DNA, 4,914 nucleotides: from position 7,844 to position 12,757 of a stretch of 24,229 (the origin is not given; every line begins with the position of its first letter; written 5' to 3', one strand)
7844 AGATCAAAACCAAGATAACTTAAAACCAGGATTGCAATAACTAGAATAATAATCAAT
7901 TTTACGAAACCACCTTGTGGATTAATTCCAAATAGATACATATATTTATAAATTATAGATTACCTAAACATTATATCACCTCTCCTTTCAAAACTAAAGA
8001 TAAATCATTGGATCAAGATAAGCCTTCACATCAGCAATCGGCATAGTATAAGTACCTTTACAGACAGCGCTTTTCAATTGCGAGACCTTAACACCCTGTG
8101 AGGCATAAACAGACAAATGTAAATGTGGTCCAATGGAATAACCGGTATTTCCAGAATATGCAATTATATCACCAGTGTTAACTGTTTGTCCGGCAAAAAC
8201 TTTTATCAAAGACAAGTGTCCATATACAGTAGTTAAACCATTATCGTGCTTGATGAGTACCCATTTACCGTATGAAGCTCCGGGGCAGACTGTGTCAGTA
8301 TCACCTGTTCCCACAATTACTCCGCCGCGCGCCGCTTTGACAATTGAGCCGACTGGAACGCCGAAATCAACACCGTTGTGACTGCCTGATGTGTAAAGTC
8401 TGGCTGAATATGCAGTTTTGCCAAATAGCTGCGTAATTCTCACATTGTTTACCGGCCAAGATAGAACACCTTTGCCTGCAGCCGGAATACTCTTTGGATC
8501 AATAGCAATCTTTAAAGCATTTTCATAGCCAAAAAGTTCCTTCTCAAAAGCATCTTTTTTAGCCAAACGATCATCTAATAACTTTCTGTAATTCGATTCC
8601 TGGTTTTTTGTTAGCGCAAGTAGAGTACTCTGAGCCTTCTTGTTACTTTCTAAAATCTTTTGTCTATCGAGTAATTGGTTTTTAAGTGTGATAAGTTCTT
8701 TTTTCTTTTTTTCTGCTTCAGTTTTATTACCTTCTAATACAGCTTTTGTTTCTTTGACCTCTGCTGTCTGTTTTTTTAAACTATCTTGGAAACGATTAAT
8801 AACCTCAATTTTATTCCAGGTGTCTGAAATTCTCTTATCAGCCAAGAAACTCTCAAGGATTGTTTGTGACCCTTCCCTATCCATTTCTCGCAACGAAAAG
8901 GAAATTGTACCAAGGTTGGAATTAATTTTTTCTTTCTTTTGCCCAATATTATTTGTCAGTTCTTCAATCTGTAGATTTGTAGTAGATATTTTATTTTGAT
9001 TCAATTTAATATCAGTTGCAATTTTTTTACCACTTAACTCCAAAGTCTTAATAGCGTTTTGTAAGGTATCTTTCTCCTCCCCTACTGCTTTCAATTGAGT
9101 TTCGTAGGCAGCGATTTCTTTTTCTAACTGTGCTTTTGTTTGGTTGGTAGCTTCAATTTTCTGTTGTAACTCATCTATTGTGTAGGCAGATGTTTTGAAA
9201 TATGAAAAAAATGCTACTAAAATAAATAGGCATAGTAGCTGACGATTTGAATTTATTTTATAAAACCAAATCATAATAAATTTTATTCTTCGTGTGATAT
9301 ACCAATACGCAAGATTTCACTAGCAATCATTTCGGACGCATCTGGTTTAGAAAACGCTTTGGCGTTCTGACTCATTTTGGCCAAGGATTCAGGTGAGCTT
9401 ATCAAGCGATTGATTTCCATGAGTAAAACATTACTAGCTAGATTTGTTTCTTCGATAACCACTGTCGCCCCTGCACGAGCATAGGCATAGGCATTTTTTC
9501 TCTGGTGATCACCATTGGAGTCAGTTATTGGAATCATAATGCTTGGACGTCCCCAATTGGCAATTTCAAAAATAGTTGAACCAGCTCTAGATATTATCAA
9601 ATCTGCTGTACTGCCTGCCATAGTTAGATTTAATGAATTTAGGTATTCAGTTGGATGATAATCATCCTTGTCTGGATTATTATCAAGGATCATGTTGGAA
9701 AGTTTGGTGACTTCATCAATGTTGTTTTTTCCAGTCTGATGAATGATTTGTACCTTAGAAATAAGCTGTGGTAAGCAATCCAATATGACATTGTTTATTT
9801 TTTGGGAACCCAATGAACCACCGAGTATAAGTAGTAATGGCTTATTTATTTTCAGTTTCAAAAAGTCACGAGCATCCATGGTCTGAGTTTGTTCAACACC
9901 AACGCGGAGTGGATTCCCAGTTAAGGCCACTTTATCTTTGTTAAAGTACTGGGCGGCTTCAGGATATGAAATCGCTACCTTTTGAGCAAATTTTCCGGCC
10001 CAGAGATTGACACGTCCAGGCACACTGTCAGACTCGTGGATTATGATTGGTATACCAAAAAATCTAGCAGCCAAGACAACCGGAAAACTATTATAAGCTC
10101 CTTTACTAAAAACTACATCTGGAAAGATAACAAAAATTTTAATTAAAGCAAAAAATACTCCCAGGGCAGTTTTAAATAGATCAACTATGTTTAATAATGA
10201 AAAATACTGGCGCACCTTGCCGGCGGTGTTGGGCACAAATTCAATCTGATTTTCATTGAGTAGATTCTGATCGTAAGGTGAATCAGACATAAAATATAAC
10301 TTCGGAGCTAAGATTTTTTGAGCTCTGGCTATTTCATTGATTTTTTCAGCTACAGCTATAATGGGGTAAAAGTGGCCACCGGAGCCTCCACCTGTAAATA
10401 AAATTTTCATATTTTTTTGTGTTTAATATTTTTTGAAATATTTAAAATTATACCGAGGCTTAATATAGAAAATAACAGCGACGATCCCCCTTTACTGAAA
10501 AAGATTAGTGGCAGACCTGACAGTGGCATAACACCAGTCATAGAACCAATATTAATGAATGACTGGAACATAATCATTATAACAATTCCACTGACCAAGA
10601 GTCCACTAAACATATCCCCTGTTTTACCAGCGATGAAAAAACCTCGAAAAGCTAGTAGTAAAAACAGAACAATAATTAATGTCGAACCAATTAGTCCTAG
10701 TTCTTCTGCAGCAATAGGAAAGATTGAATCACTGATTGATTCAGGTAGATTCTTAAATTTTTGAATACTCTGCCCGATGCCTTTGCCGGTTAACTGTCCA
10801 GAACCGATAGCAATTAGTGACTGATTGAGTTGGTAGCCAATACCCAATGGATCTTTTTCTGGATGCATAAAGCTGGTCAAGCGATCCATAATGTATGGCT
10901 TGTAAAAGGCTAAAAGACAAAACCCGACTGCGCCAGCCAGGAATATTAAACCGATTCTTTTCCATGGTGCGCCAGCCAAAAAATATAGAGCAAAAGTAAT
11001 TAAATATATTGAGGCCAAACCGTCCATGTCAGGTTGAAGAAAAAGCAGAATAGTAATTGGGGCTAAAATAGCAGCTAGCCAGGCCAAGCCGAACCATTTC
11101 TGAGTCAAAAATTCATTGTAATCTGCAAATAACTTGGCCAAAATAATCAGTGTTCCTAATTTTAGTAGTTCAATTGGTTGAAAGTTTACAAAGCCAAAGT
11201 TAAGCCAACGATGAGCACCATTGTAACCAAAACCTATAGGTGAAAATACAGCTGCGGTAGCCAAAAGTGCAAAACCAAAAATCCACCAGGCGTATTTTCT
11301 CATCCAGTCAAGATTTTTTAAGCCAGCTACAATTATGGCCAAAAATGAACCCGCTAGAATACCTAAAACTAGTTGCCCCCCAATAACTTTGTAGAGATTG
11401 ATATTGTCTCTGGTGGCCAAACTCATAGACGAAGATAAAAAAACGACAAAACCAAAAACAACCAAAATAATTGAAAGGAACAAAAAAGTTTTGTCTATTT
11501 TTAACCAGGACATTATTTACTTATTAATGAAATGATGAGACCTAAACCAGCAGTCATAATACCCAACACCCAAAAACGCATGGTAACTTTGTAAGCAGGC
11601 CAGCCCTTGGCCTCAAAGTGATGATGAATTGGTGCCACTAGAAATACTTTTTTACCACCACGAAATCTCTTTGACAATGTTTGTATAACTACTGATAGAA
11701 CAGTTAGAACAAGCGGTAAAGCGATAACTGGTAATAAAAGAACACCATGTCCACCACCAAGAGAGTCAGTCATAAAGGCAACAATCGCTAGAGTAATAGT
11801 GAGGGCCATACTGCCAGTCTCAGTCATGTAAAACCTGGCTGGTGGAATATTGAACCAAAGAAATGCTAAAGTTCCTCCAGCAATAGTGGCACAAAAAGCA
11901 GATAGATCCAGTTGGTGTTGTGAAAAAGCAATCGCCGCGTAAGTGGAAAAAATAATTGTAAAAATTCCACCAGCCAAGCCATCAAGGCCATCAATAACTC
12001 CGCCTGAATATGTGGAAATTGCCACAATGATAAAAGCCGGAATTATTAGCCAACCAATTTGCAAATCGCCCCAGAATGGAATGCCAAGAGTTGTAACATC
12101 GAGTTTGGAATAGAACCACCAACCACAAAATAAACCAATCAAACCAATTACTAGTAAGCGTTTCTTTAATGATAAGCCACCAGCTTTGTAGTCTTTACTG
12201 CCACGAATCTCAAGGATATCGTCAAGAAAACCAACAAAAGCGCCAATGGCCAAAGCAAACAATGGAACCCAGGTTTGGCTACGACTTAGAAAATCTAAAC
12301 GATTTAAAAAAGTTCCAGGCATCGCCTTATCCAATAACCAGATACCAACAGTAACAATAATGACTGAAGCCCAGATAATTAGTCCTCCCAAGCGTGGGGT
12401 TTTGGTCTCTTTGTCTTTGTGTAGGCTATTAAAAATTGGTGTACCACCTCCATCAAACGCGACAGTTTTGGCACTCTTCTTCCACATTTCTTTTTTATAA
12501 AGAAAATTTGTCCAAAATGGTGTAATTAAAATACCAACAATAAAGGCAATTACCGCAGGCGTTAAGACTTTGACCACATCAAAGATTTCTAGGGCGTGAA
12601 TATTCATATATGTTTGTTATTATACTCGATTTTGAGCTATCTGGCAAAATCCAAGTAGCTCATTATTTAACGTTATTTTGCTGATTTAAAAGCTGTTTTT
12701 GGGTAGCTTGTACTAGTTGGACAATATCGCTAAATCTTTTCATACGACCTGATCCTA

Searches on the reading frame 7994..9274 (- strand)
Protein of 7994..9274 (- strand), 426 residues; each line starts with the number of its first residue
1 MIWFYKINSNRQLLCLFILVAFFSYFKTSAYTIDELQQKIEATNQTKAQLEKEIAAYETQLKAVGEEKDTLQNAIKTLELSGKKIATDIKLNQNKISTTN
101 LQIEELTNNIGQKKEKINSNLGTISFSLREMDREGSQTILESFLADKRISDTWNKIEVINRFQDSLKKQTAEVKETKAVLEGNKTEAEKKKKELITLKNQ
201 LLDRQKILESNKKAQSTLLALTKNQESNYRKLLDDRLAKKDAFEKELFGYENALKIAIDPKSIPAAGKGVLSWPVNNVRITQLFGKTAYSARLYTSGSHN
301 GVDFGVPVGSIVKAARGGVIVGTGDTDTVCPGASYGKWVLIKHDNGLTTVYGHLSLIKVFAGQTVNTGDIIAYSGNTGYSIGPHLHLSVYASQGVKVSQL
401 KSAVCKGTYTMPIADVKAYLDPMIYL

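Call 8: search_protein_families(library=ncbifam, proteins=[window:7994-9274:-])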
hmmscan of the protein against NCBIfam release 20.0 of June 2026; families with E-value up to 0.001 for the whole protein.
window:7994-9274:- (426 aa): 16 families
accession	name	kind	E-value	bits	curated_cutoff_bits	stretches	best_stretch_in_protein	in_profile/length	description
NF041208.1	celldiv_DipM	equivalog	7.5e-20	71.5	740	1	266-390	293-405/419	cell division endopeptidase DipM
NF053825.1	PdgNdpepShyA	equivalog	5.7e-17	61.5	700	1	297-402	294-392/425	peptidoglycan DD-endopeptidase ShyA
NF008652.0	PRK11649.1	equivalog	1.2e-16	60.4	341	1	268-393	281-401/439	murein DD-endopeptidase MepM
NF052530.1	Heli_ShapePgp3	exception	1.7e-16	60.2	300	1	278-400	147-261/270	peptidoglycan metallopeptidase Pgp3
NF052336.1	PdgHdaseHSB100310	equivalog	6.2e-16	58.6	500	1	266-391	30-143/316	peptidoglycan hydrolase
NF050804.1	CellDivDipMCaul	equivalog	6.7e-13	48.3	900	1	263-390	499-614/634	cell division endopeptidase DipM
NF052529.1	PG_M23_Pgp6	exception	3.6e-12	45.7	600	1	334-397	364-426/452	peptidoglycan metallopeptidase Pgp6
NF053824.1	PdgNdpepShyC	equivalog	3.9e-12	45.8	700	1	268-389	265-380/429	peptidoglycan DD-endopeptidase ShyC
NF040883.1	amid_act_ActS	equivalog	3.1e-08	33.2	375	1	257-380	103-212/242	amidase activator ActS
NF047755.1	LIC_10271_M23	exception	4.9e-08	33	180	1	280-371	105-183/207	LIC_10271 family cell wall hydrolase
NF053738.1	S2SprSpoIIQBc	equivalog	5.3e-07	29.5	250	1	332-389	151-210/232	stage II sporulation protein SpoIIQ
NF047657.1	CellWlHdaseLepto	equivalog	8.2e-06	25.4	400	1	203-372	47-195/221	hypothetical protein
TIGR02169.1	SMC_prok_A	equivalog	9.7e-06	23.5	729.4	1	32-255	725-943/1165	chromosome segregation protein SMC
NF008644.1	PRK11637.1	equivalog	2.8e-05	23.3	270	0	272-389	265-370/385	murein hydrolase activator EnvC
TIGR02168.1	SMC_prok_B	equivalog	4.8e-05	21.3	567.35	1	33-243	681-891/1181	chromosome segregation protein SMC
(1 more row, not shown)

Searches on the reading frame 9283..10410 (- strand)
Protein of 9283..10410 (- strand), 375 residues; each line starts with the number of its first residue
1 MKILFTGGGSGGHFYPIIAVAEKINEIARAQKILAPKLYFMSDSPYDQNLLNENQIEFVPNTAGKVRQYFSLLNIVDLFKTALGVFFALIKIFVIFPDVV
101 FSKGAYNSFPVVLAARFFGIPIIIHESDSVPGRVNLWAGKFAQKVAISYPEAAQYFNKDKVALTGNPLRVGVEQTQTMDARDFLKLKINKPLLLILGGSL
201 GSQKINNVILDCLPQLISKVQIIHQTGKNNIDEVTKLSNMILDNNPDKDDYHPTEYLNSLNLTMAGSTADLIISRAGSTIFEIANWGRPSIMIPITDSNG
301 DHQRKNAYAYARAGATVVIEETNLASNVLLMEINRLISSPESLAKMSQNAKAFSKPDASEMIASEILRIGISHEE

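Call 8: search_protein_families(library=ncbifam, proteins=[window:9283-10410:-])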
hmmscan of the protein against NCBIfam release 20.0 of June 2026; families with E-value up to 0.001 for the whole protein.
window:9283-10410:- (375 aa): 7 families
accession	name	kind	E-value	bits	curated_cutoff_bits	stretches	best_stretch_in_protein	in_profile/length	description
TIGR01133.1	murG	equivalog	8e-67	225.7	250.25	1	1-366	6-353/353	undecaprenyldiphospho-muramoylpentapeptide beta-N-acetylglucosaminyltransferase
NF009102.0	PRK12446.1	equivalog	2.3e-64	217.5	339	1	2-355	3-338/352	undecaprenyldiphospho-muramoylpentapeptide beta-N-acetylglucosaminyltransferase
NF010135.0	PRK13609.1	equivalog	1.5e-12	47.1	500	1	157-368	168-367/388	diglucosyl diacylglycerol synthase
NF041549.1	PssD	equivalog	1.8e-05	25.1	110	1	9-127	5-110/151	PssD/Cps14F family polysaccharide biosynthesis glycosyltransferase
NF046028.1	GluronsyltaseWelK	equivalog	0.0002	20.5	400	0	42-172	31-159/319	beta-1,4-glucuronosyltransferase WelK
TIGR03590.1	PseG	equivalog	0.00095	18.8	153.55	0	188-297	170-271/280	UDP-2,4-diacetamido-2,4,6-trideoxy-beta-L-altropyranose hydrolase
NF041548.1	PssE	equivalog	0.00098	19.1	120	0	245-326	37-117/146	PssE/Cps14G family polysaccharide biosynthesis glycosyltransferase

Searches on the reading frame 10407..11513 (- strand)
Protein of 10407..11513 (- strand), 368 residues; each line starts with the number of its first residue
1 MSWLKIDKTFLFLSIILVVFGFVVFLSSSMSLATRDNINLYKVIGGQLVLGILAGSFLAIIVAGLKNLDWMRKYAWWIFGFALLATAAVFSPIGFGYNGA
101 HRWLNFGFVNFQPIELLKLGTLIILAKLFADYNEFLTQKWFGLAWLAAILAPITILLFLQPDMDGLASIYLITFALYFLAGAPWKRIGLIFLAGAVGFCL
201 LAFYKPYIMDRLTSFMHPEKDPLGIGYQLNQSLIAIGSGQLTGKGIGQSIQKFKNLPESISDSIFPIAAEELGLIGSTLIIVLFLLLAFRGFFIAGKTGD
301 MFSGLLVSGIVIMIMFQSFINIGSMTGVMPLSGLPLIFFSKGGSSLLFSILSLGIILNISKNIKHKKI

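Call 8: search_protein_families(library=ncbifam, proteins=[window:10407-11513:-])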
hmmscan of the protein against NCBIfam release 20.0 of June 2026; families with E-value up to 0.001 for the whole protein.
window:10407-11513:- (368 aa): 6 families
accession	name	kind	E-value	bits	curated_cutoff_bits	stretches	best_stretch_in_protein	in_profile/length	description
TIGR02614.1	ftsW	equivalog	1.1e-92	310.8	337.5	1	7-362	1-356/357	putative lipid II flippase FtsW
TIGR02210.1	rodA_shape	equivalog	1.7e-77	261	336.7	1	8-361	2-354/357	rod shape-determining protein RodA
TIGR02615.1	spoVE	exception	9.2e-67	226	448.8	1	10-361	4-354/354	stage V sporulation protein E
NF008042.0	PRK10774.1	equivalog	6.7e-61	206.5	493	1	5-362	34-391/405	cell division protein FtsW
NF008060.0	PRK10794.1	equivalog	2.1e-49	168.4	590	1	4-362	14-362/370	peptidoglycan glycosyltransferase MrdB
NF037961.1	RodA_shape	subfamily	2.6e-39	135.7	150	2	192-362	232-410/415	rod shape-determining protein RodA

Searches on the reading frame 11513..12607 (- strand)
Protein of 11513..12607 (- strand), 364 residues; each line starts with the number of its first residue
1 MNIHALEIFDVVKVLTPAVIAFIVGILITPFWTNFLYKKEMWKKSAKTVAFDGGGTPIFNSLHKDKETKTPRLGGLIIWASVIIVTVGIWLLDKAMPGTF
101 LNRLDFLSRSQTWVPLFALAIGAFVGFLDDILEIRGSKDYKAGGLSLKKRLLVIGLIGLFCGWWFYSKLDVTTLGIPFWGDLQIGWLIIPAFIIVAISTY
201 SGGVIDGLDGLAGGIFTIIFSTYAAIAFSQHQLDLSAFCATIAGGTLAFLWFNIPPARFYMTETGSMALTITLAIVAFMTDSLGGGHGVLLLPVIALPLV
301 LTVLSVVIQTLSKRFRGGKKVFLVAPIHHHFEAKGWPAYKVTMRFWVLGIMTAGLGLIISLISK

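Call 7: search_protein_families(library=pfam, proteins=[window:11513-12607:-])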
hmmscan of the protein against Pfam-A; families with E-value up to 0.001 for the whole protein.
window:11513-12607:- (364 aa): 1 family
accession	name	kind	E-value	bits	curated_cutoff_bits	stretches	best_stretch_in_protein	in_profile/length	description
PF00953.26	Glycos_transf_4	-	7.6e-22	78.4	27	1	114-279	3-158/160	Glycosyl transferase family 4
